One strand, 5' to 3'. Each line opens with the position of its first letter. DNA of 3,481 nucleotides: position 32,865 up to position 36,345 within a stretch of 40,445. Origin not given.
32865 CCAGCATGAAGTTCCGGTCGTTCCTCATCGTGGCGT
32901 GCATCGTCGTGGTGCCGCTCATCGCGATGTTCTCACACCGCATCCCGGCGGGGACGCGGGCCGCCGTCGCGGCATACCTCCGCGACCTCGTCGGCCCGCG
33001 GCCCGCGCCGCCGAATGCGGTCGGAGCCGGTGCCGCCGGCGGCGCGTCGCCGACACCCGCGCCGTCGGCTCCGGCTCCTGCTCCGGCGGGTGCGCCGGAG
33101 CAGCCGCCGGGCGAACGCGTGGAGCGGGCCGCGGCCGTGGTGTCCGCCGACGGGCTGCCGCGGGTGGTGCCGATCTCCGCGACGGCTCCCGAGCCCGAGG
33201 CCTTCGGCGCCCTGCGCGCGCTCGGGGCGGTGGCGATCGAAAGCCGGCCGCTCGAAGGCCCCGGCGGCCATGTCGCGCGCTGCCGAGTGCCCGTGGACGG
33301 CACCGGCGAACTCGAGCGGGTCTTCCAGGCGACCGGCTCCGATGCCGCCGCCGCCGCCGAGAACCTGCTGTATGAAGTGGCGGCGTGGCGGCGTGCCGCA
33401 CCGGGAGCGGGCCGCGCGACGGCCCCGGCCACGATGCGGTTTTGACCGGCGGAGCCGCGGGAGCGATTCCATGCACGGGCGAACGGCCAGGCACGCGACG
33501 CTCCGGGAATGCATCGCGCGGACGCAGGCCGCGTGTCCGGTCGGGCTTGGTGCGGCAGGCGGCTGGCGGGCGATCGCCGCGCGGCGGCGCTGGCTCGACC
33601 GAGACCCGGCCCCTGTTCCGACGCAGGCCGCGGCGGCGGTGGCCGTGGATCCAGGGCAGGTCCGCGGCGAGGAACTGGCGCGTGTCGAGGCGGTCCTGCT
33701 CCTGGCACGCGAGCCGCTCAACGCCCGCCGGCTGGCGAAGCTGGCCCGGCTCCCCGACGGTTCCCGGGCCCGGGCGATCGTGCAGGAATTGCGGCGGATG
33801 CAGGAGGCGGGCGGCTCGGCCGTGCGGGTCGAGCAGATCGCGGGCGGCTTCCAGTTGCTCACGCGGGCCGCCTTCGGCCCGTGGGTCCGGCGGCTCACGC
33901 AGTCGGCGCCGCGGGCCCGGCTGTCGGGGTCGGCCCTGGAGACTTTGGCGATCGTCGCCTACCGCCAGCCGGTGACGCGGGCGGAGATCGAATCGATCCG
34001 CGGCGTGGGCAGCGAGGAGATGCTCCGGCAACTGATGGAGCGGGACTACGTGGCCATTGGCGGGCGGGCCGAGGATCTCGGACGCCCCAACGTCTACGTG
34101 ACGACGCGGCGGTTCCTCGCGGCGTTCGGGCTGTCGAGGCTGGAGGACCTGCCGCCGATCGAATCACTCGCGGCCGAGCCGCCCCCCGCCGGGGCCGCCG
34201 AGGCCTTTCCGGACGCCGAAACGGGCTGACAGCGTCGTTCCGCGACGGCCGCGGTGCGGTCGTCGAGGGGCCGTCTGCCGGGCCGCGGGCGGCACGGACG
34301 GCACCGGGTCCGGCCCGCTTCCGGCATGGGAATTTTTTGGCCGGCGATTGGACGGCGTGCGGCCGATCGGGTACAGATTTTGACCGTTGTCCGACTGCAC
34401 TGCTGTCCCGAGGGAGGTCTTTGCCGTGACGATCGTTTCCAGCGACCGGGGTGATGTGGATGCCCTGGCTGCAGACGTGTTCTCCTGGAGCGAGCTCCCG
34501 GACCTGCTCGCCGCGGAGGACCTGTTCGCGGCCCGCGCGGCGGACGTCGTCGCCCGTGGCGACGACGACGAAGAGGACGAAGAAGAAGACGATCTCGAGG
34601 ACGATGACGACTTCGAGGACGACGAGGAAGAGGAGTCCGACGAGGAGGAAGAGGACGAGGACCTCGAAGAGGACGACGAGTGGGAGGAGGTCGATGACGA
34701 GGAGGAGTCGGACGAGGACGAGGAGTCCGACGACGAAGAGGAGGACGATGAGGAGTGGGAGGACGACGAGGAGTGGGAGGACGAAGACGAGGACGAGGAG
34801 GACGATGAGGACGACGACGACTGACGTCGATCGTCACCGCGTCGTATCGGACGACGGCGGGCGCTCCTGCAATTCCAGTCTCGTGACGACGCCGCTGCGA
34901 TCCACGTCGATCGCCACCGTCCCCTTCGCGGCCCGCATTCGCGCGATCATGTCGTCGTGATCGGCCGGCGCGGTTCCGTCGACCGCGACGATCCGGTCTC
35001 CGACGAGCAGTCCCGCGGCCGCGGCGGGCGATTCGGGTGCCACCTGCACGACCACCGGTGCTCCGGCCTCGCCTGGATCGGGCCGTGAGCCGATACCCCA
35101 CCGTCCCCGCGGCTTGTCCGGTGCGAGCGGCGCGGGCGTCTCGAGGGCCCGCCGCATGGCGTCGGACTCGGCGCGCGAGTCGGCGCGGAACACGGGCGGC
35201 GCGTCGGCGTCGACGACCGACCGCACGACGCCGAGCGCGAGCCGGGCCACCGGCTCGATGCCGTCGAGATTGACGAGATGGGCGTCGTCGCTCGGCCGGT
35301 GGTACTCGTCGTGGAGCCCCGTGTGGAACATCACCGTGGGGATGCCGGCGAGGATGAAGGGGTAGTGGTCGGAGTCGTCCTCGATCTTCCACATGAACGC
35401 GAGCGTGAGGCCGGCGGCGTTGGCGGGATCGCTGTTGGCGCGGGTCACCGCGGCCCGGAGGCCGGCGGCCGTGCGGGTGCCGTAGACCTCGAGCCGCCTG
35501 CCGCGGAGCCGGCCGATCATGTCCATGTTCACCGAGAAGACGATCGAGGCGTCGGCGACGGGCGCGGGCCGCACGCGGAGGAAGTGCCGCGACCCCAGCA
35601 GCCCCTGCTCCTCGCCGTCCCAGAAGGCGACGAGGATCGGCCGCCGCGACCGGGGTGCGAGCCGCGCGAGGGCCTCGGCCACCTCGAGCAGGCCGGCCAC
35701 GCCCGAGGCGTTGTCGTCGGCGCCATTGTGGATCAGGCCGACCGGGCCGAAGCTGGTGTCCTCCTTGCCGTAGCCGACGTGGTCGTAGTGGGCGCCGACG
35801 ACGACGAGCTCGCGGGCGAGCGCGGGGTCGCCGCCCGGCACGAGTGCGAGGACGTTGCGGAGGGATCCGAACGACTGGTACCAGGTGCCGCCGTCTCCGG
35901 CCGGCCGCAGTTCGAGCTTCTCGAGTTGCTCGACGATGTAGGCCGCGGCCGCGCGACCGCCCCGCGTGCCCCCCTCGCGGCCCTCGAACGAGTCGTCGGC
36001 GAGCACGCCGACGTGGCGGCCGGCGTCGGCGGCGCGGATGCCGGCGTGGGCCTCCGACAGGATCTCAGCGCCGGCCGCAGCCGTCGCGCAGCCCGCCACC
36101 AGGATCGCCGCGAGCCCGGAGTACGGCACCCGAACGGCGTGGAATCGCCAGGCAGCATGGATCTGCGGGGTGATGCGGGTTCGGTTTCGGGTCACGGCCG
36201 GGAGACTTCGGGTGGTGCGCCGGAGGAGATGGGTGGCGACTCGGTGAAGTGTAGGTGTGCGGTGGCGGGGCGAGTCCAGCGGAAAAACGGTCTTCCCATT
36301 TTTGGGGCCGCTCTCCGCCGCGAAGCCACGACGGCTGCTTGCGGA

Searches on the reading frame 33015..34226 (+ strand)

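Call 52: search_protein_families(library=pfam, proteins=[window:33015-34226:+], max_evalue=0.00001)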
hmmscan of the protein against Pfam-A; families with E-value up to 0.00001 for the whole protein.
window:33015-34226:+ (404 aa): 1 family
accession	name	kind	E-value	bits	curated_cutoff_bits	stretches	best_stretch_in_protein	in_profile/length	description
PF04079.22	SMC_ScpB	-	3.1e-48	163.8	27.4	1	223-382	2-160/160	Segregation and condensation complex subunit ScpB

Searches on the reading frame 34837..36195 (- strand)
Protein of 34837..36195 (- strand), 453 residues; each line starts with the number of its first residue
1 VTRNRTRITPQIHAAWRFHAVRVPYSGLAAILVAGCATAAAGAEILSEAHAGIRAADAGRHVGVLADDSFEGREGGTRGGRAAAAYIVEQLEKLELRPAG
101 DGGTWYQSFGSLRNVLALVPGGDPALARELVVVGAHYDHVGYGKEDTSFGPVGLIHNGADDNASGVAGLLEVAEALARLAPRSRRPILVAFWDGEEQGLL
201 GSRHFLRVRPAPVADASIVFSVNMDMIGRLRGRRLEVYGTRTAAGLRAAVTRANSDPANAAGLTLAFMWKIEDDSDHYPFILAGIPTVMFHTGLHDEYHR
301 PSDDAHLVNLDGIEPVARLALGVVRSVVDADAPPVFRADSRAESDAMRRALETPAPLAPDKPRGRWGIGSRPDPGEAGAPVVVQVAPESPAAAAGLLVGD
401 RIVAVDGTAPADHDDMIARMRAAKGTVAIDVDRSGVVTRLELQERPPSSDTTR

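Call 52: search_protein_families(library=pfam, proteins=[window:34837-36195:-], max_evalue=0.00001)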
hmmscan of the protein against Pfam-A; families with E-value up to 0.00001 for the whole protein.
window:34837-36195:- (453 aa): 5 families
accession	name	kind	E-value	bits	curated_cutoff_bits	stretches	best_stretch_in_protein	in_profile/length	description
PF04389.22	Peptidase_M28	-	1.2e-41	143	21.3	1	114-322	1-191/193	Peptidase family M28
PF17820.7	PDZ_6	-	4.5e-09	36.3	27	1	381-421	1-41/54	PDZ domain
PF13180.12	PDZ_2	-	4.8e-09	36.8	27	1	379-440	13-76/80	PDZ domain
PF01546.33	Peptidase_M20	-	5.4e-09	36.7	24.6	1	133-209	2-84/206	Peptidase family M20/M25/M40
PF00595.29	PDZ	-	1.8e-06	28.7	23.2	1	362-430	8-79/81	PDZ domain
